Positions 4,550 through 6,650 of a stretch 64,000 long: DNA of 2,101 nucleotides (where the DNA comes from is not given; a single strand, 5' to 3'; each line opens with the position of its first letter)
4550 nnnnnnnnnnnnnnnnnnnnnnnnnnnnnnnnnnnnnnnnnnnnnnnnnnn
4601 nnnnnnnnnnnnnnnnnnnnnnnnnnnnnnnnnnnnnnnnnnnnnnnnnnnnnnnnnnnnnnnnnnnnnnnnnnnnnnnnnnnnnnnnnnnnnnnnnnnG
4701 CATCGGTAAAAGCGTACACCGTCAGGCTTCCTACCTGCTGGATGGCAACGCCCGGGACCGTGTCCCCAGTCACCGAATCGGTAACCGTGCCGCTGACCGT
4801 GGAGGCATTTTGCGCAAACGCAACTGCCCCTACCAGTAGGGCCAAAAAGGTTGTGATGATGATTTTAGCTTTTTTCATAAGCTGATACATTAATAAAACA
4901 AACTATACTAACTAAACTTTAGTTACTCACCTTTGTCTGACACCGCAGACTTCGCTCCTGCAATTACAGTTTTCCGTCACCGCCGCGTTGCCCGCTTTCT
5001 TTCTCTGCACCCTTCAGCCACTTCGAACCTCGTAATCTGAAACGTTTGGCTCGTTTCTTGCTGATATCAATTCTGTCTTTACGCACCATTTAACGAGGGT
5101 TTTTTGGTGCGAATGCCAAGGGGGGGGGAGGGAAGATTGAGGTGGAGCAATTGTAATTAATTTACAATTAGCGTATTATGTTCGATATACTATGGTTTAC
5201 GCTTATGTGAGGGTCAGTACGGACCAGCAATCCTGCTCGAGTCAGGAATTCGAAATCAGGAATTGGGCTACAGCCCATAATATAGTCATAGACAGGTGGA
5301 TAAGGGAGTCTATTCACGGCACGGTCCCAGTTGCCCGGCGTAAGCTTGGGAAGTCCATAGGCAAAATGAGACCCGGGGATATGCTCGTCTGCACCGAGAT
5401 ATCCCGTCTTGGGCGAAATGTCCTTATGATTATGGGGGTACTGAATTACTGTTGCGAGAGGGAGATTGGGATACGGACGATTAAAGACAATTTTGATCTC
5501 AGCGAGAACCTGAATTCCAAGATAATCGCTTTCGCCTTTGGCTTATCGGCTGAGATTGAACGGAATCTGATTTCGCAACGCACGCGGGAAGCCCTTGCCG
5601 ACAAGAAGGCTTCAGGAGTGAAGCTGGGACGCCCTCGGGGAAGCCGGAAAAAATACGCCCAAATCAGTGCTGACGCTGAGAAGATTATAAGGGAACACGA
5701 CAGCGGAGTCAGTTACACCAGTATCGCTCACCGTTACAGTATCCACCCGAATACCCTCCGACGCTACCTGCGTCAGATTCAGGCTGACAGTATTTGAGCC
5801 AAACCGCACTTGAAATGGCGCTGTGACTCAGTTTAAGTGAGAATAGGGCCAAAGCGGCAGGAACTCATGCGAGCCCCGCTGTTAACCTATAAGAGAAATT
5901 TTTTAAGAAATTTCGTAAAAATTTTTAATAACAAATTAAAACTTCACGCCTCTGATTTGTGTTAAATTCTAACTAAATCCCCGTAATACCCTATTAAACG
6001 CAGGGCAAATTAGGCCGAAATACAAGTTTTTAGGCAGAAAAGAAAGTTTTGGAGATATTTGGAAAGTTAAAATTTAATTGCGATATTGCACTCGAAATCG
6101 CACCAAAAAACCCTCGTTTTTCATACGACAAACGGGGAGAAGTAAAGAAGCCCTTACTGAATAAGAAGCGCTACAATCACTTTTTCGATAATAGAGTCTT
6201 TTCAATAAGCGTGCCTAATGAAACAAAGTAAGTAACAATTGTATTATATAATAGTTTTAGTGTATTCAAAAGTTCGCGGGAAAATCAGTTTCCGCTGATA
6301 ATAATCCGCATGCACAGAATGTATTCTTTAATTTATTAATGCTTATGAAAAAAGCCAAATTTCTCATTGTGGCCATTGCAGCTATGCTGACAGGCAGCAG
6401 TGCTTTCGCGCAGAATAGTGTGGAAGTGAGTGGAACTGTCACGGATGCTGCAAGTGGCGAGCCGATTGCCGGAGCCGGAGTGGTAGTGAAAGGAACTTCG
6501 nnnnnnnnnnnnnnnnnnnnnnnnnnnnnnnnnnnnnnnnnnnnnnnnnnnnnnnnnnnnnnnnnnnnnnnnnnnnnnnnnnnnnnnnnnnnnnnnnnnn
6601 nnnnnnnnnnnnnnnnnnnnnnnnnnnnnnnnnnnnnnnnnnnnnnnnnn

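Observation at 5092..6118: Self-contained invertase cassette that could flip expression between two divergent SusC/SusD operons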

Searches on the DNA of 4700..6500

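Call 75: search_rna_families(source=window, start=4700, end=6500, threshold=evalue, max_evalue=1)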
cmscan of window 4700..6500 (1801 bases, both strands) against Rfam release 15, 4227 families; matches with E-value up to 1: 3.
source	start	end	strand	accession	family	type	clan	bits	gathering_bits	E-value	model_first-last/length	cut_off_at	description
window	4848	4904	+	RF01192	SNORD11B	Gene; snRNA; snoRNA; CD-box;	CL00103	25.2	50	0.16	1-87/87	no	Small nucleolar RNA SNORD11B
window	4848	4933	+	RF01426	snoR126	Gene; snRNA; snoRNA; CD-box;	-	23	39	0.31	1-101/101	no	small nucleolar RNA snoR126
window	4849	4931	+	RF01283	snoU30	Gene; snRNA; snoRNA; CD-box;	CL00052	21.4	45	0.77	1-86/86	no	Small nucleolar RNA U30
